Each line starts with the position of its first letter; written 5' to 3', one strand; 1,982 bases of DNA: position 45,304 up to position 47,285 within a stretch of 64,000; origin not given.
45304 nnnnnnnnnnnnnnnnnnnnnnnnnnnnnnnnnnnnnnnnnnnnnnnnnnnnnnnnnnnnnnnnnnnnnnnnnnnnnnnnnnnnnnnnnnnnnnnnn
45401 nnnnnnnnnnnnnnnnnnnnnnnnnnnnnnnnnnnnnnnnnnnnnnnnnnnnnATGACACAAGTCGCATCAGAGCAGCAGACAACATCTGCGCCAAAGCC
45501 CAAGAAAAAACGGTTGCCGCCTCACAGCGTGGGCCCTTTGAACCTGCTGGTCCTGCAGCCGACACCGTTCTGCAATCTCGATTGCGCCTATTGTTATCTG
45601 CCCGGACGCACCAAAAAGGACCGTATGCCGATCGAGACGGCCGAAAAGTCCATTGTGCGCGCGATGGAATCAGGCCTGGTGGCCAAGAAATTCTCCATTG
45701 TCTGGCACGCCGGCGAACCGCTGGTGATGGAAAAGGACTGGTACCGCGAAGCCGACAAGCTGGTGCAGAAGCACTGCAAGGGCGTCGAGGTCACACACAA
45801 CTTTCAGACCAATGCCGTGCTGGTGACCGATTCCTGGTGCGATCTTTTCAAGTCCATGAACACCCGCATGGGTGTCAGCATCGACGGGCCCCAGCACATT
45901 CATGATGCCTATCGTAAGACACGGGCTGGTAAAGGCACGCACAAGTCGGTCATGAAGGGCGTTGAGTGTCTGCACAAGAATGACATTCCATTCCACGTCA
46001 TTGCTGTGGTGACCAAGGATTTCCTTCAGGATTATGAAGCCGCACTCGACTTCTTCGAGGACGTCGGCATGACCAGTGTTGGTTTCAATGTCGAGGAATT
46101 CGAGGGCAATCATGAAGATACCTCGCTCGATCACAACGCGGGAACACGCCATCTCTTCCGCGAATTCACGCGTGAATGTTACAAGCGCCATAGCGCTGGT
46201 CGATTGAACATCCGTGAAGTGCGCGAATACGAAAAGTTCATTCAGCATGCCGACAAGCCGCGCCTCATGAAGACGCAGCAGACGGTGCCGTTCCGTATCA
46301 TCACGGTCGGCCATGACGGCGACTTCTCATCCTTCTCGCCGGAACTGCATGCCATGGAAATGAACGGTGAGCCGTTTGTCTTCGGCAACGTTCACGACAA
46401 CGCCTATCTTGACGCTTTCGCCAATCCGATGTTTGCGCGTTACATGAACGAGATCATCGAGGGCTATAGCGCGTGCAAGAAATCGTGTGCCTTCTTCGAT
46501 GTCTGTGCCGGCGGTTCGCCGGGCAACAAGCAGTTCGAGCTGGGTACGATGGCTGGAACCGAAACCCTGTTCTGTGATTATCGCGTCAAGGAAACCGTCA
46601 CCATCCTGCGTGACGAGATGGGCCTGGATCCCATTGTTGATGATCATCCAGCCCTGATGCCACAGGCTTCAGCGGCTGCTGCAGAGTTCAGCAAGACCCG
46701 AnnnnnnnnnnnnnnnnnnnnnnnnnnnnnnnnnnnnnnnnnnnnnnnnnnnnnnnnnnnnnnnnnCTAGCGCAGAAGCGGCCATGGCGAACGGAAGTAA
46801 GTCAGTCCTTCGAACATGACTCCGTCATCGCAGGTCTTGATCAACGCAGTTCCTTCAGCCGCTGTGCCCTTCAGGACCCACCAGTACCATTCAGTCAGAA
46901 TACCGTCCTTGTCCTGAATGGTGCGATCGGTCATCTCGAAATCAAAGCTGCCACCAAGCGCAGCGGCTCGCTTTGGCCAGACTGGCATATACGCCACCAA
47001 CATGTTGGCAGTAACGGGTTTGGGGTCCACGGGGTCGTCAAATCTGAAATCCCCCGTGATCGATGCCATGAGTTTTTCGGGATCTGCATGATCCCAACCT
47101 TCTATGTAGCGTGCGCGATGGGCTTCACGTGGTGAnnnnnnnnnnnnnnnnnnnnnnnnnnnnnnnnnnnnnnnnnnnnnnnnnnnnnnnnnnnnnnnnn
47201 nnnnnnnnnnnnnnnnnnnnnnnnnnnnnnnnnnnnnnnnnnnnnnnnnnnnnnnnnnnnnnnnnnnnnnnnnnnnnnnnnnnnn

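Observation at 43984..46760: Candidate poly-cyclophane RiPP system: (W-x-D)n precursors plus a GrrM/OscB-like radical SAM in an alphaproteobacterium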

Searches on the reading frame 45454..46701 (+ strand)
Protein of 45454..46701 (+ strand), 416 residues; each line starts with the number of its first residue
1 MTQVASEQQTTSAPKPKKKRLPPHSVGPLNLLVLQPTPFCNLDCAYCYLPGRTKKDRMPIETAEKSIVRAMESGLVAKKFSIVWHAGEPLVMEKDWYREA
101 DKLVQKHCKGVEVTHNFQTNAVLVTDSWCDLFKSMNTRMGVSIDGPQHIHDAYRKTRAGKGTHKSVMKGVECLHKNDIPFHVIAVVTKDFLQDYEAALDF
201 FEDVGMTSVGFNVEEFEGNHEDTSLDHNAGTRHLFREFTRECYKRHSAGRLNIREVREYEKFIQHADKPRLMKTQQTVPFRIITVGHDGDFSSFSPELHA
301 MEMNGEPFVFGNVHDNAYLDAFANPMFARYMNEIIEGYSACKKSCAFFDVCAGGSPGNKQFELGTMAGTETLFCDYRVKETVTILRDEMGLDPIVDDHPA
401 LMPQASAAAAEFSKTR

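Call 3: search_protein_families(library=ncbifam, proteins=[window:45454-46701:+], max_evalue=0.1)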
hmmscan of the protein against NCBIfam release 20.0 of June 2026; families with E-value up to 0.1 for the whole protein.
window:45454-46701:+ (416 aa): 64 families (the best 25 are shown)
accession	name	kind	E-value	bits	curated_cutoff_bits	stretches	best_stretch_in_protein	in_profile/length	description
TIGR04261.1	rSAM_GlyRichRpt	subfamily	2.2e-110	369.1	310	1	34-388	1-360/363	cyclophane-forming radical SAM/SPASM peptide maturase GrrM/OscB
NF041718.1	rSAM_phane_AMC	equivalog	3.3e-90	302.7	425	1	31-387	7-359/362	cyclophane-forming radical SAM peptide maturase AmcB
TIGR03942.1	sulfatase_rSAM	equivalog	2.4e-49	168.3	349.45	1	38-375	9-344/363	anaerobic sulfatase maturase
NF041298.1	rSAM_mat_DynA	equivalog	5.9e-44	150.5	450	1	33-356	4-322/356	dynobactin maturation radical SAM/SPASM protein DynA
NF041300.1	rSAM_mat_DarW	exception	7.6e-37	127.1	650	1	31-363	42-374/415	radical SAM/SPASM peptide maturase DarW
NF041707.1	rSAM_YhhB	equivalog_domain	1.4e-36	126.2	445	1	39-375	11-352/369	cyclophane-forming radical SAM/SPASM peptide maturase YhhB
NF010308.0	PRK13745.1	equivalog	3.4e-34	118.5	484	1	28-211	12-200/412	anaerobic sulfatase-maturation protein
NF038005.1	rSAM_mat_DarE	equivalog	1.3e-29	103.3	650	1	31-359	75-404/432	darobactin maturation radical SAM/SPASM protein DarE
TIGR04269.1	SAM_SPASM_FxsB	subfamily_domain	1.6e-27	96.5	370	1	33-374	5-351/363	FxsB family cyclophane-forming radical SAM/SPASM peptide maturase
NF047865.1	rSAM_PapB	equivalog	5.7e-27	94.8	340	1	32-363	5-324/330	PapB family radical SAM/SPASM ranthipeptide maturase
TIGR04083.1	rSAM_pep_methan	hypoth_equivalog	7.3e-26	90.9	300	1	33-359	3-314/376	TIGR04083 family peptide-modifying radical SAM enzyme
TIGR04163.1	rSAM_cobopep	equivalog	9e-26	90.6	375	1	34-213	68-247/428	peptide-modifying radical SAM enzyme CbpB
TIGR03906.1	quino_hemo_SAM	equivalog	1.4e-25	89.9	453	1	15-358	76-417/467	quinohemoprotein amine dehydrogenase maturation protein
TIGR04068.1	rSAM_ocin_clost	equivalog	6.6e-25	87.9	500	1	7-180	61-239/462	Cys-rich peptide radical SAM maturase CcpM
NF010321.0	PRK13758.1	equivalog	1e-24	87.4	441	1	28-365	3-340/370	anaerobic sulfatase-maturase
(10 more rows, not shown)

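Call 4: search_protein_families(library=pfam, proteins=[window:45454-46701:+], max_evalue=0.1)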
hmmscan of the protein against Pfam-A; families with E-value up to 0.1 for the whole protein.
window:45454-46701:+ (416 aa): 2 families
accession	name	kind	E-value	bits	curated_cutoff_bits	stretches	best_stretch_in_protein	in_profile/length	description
PF04055.27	Radical_SAM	-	7e-19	69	29.5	1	35-200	2-165/166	Radical SAM superfamily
PF13186.11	SPASM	-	0.098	13.4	21.5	0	278-345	3-66/67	Iron-sulfur cluster-binding domain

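Call 36: find_homologous_proteins(query=window:45454-46701:+, max_evalue=1e-40)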
Query window:45454-46701:+ (416 aa): 6013 proteins with E <= 1e-40 among 8000 candidates; the best 120 are listed.
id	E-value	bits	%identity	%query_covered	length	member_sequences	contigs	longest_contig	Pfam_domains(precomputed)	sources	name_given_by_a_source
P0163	2.4e-275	931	94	100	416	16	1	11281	PF04055.28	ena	-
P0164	4.5e-229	778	79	97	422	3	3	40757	PF04055.28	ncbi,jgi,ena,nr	ncbi:MAG: GRRM system radical SAM/SPASM domain protein [Alphaproteobacteria bacterium]|jgi:uncharact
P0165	2.5e-179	615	75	83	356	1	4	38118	-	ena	-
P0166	5.4e-179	613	77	82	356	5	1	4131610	PF04055.28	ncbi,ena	-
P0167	3.3e-177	608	73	84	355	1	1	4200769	-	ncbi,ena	-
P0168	1.5e-170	586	64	92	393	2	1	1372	PF04055.28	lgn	-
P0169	6.7e-166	570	64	89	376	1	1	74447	PF04055.28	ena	-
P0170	1.4e-106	375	62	59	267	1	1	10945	PF04055.28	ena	-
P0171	3.9e-104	367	46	86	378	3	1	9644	PF04055.28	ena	-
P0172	3.8e-102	360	44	89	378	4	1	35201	PF04055.28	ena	-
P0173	2.2e-96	341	46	89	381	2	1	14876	PF04055.28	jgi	-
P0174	3.6e-96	341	45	88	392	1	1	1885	PF04055.28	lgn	-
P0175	1.2e-95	339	43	89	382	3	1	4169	PF04055.28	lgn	-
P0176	2.0e-95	338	44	87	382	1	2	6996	PF04055.28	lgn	-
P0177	4.2e-95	337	44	86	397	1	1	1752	PF04055.28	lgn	-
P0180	5.6e-94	333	44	87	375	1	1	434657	PF04055.28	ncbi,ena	-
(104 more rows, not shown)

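Call 42: find_encoding_contigs(protein=P0172, flank=3000, max_places=1)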
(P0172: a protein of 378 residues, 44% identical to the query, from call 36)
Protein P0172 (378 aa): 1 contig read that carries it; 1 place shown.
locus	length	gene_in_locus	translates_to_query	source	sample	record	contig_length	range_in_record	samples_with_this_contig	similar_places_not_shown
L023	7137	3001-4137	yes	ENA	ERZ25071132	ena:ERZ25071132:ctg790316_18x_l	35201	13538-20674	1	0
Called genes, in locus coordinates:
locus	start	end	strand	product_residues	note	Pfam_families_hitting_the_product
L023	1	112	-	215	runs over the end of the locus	PF01656:CbiA, PF07015:VirC1 (weak), PF09140:MipZ (faint), PF13614:AAA_31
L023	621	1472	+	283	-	PF00929:RNase_T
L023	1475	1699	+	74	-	-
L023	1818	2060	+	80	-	-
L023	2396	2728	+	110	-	-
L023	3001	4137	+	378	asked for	PF04055:Radical_SAM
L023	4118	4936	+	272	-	-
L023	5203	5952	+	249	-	PF00226:DnaJ (weak)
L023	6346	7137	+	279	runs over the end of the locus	PF00589:Phage_integrase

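Call 43: find_encoding_contigs(protein=P0180, flank=3000, max_places=1)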
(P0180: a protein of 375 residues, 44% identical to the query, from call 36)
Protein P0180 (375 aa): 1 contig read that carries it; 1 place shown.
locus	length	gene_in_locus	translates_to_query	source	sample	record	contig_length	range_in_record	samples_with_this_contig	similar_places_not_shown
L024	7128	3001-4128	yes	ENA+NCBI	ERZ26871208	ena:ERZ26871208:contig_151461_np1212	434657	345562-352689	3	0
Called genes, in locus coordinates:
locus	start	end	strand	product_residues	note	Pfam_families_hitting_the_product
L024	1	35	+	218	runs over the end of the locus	PF06532:NrsF (faint)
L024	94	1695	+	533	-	PF08924:Rv2525c_GlyHyd-like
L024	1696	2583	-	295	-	-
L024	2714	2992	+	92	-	-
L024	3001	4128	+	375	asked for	PF04055:Radical_SAM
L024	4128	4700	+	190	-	-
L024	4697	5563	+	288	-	PF02551:Acyl_CoA_thio (weak), PF13622:4HBT_3, PF20789:4HBT_3C, PF02551:Acyl_CoA_thio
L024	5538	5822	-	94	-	-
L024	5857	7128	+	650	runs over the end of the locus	PF13569:DUF4132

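Call 44: find_encoding_contigs(protein=P0169, flank=4000, max_places=1)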
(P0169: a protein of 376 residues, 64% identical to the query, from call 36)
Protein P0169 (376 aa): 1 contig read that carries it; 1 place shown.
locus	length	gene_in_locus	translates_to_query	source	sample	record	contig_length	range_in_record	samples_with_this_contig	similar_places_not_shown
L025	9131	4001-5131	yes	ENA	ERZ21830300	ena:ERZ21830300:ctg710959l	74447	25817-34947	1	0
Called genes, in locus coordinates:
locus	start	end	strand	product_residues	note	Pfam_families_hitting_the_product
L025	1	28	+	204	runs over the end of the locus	PF02798:GST_N, PF13417:GST_N_3, PF13409:GST_N_2, PF00043:GST_C, PF14497:GST_C_3 (weak), PF13410:GST_C_2 (faint)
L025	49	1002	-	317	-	PF00561:Abhydrolase_1, PF12146:Hydrolase_4 (weak), PF12697:Abhydrolase_6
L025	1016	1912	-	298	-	PF05721:PhyH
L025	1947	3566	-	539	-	PF02696:SelO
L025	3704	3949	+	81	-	-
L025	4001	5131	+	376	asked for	PF04055:Radical_SAM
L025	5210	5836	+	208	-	PF07719:TPR_2 (faint), PF13424:TPR_12 (weak)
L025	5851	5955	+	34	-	-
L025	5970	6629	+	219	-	PF04542:Sigma70_r2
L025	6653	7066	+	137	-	PF01850:PIN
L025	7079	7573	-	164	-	PF05899:Cupin_3 (faint), PF07883:Cupin_2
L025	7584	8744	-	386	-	PF00144:Beta-lactamase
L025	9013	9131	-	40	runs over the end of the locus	-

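Call 61: search_protein_families(library=pfam, proteins=[L023:4118-4933:+, L024:4128-4697:+, L025:5210-5833:+], max_evalue=0.01)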
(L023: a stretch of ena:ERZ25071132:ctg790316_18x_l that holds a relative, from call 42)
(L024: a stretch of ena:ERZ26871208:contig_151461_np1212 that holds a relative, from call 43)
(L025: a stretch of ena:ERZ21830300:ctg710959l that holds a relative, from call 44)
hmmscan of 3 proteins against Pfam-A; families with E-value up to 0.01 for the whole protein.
L023:4118-4933:+ (272 aa): 0 families

L024:4128-4697:+ (190 aa): 0 families

L025:5210-5833:+ (208 aa): 6 families
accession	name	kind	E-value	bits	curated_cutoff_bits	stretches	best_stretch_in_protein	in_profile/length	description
PF13424.12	TPR_12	-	8.8e-07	29.5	30.1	1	59-107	5-55/77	Tetratricopeptide repeat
PF07719.23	TPR_2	-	2.4e-05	24.5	27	1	61-89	5-33/34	Tetratricopeptide repeat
PF13181.12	TPR_8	-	0.00077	19.9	25.7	1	63-89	7-33/34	Tetratricopeptide repeat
PF14559.12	TPR_19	-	0.00085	20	25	0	63-91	31-59/68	Tetratricopeptide repeat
PF13374.12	TPR_10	-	0.00086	19.7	27.5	1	60-88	5-33/42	Tetratricopeptide repeat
PF13428.12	TPR_14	-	0.0017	19.3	23.5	0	61-92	5-36/44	Tetratricopeptide repeat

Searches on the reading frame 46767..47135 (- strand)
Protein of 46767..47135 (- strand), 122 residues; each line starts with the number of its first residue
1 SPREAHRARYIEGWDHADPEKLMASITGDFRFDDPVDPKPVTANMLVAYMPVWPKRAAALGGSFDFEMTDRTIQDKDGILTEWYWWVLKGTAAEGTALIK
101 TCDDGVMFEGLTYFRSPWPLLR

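Call 39: search_protein_families(library=ncbifam, proteins=[window:46767-47135:-], max_evalue=0.00001)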
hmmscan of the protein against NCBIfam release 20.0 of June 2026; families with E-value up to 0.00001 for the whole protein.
window:46767-47135:- (122 aa): 0 families

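Call 61: search_protein_families(library=pfam, proteins=[window:46767-47135:-], max_evalue=0.01)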
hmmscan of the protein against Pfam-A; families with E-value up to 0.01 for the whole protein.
window:46767-47135:- (122 aa): 1 family
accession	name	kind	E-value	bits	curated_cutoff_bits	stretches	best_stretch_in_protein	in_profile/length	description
PF12680.13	SnoaL_2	-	3.4e-05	24.8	27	1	9-95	3-88/102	SnoaL-like domain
